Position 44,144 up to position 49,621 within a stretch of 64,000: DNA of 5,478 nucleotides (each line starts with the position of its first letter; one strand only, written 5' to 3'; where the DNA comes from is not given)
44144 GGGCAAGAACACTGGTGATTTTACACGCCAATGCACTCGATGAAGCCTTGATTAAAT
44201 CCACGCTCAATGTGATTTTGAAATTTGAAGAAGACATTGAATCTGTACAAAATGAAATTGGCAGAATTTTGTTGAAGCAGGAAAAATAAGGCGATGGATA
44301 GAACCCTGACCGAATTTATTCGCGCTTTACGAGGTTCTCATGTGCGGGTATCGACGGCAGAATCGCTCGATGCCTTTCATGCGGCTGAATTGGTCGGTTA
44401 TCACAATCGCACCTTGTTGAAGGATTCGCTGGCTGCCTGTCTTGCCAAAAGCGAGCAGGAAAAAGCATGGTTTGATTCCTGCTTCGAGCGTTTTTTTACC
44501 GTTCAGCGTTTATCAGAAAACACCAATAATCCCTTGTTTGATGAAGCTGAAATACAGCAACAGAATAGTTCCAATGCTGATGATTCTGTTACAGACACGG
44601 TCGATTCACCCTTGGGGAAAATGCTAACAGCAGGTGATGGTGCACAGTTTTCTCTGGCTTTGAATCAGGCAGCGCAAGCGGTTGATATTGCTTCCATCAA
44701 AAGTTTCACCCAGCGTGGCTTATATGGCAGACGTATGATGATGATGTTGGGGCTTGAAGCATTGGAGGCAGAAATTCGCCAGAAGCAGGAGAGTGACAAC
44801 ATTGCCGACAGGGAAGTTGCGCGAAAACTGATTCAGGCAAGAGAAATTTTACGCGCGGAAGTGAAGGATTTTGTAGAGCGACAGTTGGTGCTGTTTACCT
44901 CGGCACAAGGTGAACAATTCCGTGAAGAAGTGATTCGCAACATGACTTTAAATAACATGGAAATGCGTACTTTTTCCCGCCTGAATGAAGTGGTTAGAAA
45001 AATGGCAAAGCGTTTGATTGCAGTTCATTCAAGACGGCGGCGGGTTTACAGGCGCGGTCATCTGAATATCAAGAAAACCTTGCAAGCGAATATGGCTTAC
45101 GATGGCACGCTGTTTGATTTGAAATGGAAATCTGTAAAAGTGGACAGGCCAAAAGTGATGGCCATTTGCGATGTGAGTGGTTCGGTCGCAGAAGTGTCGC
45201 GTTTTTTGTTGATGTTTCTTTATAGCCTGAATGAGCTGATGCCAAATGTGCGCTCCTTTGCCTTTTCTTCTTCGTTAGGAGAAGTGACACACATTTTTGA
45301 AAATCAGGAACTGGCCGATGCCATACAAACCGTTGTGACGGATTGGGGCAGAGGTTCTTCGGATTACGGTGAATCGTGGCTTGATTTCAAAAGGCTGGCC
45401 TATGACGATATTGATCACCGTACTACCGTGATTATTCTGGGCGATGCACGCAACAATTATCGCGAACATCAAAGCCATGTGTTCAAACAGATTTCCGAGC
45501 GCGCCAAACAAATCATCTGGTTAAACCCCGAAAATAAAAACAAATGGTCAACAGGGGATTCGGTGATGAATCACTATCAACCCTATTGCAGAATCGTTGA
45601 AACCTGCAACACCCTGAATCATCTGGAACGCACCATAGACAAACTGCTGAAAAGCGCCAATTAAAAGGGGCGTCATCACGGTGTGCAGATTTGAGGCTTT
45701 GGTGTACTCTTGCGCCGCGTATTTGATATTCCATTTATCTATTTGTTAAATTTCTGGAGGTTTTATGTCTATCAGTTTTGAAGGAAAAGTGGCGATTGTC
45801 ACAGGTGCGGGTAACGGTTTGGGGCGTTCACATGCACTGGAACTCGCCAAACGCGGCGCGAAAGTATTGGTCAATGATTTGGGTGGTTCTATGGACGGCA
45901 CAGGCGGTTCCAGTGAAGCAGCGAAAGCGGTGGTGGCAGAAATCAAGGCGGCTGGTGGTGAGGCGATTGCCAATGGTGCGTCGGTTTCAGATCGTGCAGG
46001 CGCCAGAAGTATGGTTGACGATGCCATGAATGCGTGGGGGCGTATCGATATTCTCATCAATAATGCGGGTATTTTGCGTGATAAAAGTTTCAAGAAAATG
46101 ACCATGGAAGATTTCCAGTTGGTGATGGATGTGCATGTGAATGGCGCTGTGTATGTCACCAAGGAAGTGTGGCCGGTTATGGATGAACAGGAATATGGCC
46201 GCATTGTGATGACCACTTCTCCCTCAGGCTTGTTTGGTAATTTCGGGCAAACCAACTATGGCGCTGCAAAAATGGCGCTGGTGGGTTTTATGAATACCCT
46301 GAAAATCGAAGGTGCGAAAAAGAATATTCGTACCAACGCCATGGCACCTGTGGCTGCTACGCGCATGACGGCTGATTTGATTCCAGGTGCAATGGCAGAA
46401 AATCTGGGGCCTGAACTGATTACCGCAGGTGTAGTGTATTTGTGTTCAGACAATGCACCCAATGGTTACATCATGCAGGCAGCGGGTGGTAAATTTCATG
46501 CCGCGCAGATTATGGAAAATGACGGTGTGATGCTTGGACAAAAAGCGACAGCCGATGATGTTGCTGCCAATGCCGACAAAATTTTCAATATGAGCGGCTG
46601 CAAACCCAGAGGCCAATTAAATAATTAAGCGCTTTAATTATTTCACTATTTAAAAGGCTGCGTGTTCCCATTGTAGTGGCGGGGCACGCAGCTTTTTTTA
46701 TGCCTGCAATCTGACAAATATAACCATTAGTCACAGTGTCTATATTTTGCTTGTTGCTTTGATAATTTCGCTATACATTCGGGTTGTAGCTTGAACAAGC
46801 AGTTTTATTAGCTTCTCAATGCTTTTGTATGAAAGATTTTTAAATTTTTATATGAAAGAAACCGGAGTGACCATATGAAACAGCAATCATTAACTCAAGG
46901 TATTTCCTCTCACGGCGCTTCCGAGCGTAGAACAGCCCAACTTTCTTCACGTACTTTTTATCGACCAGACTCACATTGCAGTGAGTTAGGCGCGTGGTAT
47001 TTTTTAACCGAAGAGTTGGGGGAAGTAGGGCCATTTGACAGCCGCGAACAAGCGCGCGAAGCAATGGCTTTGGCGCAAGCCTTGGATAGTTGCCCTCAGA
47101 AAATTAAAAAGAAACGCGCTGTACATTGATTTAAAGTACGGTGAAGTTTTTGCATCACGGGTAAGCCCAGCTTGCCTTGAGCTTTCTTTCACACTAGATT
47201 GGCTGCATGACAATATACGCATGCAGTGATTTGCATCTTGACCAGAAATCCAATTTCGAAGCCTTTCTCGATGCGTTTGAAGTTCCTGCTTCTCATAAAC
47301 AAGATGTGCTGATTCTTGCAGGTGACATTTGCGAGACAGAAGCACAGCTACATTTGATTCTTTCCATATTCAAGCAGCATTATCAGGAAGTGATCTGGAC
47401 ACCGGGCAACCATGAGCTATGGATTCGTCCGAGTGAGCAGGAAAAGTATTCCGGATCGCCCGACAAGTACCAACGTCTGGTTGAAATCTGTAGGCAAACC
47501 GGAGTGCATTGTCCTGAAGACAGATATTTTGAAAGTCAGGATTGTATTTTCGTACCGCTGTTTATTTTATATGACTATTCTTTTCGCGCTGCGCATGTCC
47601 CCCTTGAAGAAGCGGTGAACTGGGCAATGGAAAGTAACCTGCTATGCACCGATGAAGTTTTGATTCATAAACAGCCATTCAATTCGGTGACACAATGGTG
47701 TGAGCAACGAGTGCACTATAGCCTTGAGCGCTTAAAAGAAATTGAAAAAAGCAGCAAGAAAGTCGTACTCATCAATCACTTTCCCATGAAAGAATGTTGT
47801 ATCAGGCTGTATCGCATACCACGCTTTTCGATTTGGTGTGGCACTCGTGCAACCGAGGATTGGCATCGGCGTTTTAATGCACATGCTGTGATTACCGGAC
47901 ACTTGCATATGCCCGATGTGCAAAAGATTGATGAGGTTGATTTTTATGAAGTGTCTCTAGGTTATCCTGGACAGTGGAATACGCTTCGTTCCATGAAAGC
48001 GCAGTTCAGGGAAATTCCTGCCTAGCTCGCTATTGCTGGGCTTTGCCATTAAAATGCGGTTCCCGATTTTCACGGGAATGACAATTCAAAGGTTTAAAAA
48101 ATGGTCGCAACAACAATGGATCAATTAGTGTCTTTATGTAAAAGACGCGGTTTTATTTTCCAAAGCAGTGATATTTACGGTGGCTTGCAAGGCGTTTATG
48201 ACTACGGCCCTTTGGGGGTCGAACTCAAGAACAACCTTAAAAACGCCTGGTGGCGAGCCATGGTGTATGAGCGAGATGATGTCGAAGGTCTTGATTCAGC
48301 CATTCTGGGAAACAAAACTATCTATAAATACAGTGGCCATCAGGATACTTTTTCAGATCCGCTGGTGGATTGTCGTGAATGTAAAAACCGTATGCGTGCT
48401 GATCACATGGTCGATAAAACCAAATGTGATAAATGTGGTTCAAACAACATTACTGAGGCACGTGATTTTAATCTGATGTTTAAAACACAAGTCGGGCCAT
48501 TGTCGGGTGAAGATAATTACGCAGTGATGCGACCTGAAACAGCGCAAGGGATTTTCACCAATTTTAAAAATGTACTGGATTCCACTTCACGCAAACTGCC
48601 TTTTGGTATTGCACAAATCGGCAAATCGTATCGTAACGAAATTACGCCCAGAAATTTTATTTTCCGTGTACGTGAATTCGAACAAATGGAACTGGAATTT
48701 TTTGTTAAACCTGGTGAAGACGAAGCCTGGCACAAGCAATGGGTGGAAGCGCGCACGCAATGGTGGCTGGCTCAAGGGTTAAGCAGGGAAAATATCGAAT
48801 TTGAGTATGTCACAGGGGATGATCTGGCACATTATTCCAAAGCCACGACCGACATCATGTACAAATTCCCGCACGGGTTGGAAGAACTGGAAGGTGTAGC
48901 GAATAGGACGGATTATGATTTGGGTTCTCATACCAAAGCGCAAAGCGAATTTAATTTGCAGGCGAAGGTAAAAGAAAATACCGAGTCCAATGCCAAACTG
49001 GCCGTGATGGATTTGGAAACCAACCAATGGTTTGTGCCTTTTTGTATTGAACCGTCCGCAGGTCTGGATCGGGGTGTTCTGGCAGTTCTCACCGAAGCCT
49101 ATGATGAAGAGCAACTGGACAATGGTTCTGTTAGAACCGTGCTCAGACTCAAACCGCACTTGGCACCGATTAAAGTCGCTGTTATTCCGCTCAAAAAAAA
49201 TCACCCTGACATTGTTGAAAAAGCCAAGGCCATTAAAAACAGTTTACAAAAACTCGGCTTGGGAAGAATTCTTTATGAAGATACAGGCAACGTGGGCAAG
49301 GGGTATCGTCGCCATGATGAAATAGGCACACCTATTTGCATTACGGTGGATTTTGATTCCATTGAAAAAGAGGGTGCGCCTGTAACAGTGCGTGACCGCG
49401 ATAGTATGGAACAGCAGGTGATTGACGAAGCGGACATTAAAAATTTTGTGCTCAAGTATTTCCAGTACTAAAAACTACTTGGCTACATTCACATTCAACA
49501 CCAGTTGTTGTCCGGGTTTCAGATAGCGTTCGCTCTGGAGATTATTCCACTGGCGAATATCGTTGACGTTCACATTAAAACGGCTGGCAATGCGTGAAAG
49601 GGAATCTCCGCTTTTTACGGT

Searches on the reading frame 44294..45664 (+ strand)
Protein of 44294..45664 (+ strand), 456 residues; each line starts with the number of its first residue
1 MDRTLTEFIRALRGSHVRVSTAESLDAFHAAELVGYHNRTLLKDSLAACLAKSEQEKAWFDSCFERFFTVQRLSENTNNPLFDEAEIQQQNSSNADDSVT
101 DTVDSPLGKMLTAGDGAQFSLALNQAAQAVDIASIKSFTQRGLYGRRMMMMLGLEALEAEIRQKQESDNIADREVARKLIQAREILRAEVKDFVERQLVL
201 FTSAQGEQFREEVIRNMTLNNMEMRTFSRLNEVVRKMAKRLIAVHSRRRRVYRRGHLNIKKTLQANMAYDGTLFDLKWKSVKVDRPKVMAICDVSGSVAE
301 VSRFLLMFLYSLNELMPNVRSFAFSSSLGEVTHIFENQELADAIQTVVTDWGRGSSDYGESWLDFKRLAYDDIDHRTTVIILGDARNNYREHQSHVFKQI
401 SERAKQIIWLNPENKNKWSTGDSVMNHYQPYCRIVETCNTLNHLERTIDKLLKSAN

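Call 46: search_protein_families(library=pfam, proteins=[window:44294-45664:+], max_evalue=0.00001)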
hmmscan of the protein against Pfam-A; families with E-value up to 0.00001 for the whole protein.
window:44294-45664:+ (456 aa): 1 family
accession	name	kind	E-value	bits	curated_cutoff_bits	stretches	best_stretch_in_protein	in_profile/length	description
PF05762.20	VWA_CoxE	-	8.4e-36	123.9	26.4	1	232-445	3-220/222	VWA domain containing CoxE-like protein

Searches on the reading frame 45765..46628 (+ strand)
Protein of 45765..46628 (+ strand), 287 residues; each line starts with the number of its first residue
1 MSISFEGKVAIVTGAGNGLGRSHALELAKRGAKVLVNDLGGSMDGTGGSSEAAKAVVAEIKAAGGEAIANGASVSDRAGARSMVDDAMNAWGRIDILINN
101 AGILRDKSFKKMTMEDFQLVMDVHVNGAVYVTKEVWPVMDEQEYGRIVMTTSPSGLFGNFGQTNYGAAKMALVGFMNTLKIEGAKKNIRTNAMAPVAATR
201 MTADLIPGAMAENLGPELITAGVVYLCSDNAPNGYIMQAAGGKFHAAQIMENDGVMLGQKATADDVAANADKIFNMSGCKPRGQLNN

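Call 46: search_protein_families(library=pfam, proteins=[window:45765-46628:+], max_evalue=0.00001)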
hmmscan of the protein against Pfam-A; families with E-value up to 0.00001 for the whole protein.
window:45765-46628:+ (287 aa): 3 families
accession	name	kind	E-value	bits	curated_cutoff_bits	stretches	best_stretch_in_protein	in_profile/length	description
PF00106.31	adh_short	-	1.3e-45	155.7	26.6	1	8-203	1-188/195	short chain dehydrogenase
PF13561.12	adh_short_C2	-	2.1e-32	113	27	1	14-208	1-186/236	Enoyl-(Acyl carrier protein) reductase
PF08659.16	KR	-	1.4e-22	80.9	22.6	1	10-183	3-167/180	KR domain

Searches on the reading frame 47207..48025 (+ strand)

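Call 46: search_protein_families(library=pfam, proteins=[window:47207-48025:+], max_evalue=0.00001)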
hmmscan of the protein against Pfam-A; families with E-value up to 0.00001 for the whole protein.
window:47207-48025:+ (272 aa): 2 families
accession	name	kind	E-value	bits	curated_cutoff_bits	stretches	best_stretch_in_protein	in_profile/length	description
PF00149.33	Metallophos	-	2.8e-18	67.5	21.5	1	1-236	1-191/191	Calcineurin-like phosphoesterase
PF12850.12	Metallophos_2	-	7.2e-07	29.8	27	0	1-77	1-60/154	Calcineurin-like phosphoesterase superfamily domain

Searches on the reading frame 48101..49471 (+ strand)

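Call 46: search_protein_families(library=pfam, proteins=[window:48101-49471:+], max_evalue=0.00001)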
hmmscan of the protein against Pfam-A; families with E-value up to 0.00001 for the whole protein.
window:48101-49471:+ (456 aa): 2 families
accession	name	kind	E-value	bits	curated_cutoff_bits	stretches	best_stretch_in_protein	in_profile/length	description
PF03129.25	HGTP_anticodon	-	1.4e-18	67.2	21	1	358-452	1-93/94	Anticodon binding domain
PF00587.30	tRNA-synt_2b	-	5.9e-11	43.2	29.3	1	138-258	9-124/179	tRNA synthetase class II core domain (G, H, P, S and T)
